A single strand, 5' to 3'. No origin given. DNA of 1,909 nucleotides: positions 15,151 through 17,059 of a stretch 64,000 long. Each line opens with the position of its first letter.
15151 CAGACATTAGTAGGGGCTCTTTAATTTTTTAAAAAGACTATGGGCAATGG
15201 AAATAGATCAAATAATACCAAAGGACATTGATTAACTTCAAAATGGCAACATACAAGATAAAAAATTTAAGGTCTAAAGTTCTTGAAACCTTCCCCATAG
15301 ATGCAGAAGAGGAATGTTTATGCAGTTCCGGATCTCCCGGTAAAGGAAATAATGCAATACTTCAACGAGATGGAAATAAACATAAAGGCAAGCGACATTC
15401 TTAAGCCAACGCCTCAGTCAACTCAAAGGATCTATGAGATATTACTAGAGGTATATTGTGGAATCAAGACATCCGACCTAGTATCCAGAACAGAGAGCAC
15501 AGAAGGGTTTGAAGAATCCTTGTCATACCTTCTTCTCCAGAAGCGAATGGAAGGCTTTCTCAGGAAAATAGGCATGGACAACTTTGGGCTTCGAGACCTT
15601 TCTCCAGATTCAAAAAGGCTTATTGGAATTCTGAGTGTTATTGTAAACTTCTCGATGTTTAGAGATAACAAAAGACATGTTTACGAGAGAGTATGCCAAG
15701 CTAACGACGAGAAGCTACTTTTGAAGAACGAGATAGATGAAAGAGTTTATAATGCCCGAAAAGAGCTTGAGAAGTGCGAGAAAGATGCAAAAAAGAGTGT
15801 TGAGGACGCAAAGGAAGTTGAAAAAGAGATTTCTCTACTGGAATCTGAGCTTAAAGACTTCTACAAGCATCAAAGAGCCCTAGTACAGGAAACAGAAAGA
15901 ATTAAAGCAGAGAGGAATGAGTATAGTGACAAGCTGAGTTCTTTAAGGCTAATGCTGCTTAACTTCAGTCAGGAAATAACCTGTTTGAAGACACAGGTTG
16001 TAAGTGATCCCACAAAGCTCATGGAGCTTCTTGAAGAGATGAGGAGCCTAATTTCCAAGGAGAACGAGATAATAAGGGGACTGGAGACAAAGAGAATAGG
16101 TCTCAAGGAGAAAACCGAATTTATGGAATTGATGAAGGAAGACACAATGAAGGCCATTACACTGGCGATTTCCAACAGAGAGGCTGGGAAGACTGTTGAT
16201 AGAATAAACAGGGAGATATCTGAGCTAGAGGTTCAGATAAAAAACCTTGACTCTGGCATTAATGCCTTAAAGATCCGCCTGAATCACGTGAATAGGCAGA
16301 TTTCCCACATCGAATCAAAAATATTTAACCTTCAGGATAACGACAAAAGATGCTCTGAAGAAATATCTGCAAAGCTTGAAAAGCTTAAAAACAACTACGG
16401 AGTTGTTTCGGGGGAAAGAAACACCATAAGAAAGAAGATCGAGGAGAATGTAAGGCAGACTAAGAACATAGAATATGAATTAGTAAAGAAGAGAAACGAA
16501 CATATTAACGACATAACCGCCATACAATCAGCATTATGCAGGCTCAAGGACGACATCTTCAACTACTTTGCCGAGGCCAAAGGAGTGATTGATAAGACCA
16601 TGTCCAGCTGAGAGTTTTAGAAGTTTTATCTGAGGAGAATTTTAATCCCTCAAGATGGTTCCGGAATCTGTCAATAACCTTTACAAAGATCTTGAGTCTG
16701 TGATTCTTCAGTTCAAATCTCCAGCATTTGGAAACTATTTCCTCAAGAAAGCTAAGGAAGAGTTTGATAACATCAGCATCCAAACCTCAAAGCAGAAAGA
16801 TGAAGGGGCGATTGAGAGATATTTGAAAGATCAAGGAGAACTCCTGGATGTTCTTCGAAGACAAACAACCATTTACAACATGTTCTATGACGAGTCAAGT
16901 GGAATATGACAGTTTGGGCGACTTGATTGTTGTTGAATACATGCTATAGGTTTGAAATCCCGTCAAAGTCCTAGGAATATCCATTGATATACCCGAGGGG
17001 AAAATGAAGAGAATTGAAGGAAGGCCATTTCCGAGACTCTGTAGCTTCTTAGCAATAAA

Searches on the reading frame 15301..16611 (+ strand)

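Call 28: search_protein_families(library=pfam, proteins=[window:15301-16611:+], max_evalue=0.01)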
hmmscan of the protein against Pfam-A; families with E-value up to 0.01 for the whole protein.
window:15301-16611:+ (436 aa): 5 families
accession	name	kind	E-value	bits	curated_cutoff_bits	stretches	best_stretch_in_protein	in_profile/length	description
PF03800.19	Nuf2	-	3.8e-30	105.4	25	1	7-134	2-139/141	Nuf2 family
PF11932.13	DUF3450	-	0.00037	20.3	32.6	0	293-349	33-89/241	Protein of unknown function (DUF3450)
PF18595.6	Nuf2_DHR10-like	-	0.0013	19.2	28.4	1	252-364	5-117/117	Nuf2, DHR10-like domain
PF17675.6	APG6_N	-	0.0025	18.7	45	1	148-238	44-130/132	Apg6 coiled-coil region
PF14739.11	DUF4472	-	0.0072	17.4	26.6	1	297-381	21-101/107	Domain of unknown function (DUF4472)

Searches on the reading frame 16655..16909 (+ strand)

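Call 28: search_protein_families(library=pfam, proteins=[window:16655-16909:+], max_evalue=0.01)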
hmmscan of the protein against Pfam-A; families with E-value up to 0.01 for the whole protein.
window:16655-16909:+ (84 aa): 1 family
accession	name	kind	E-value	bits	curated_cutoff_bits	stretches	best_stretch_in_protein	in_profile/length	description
PF23511.1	Microp_apicomplexa_7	-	3.4e-06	27.5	31.3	1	16-79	18-79/86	Apicomplexa microprotein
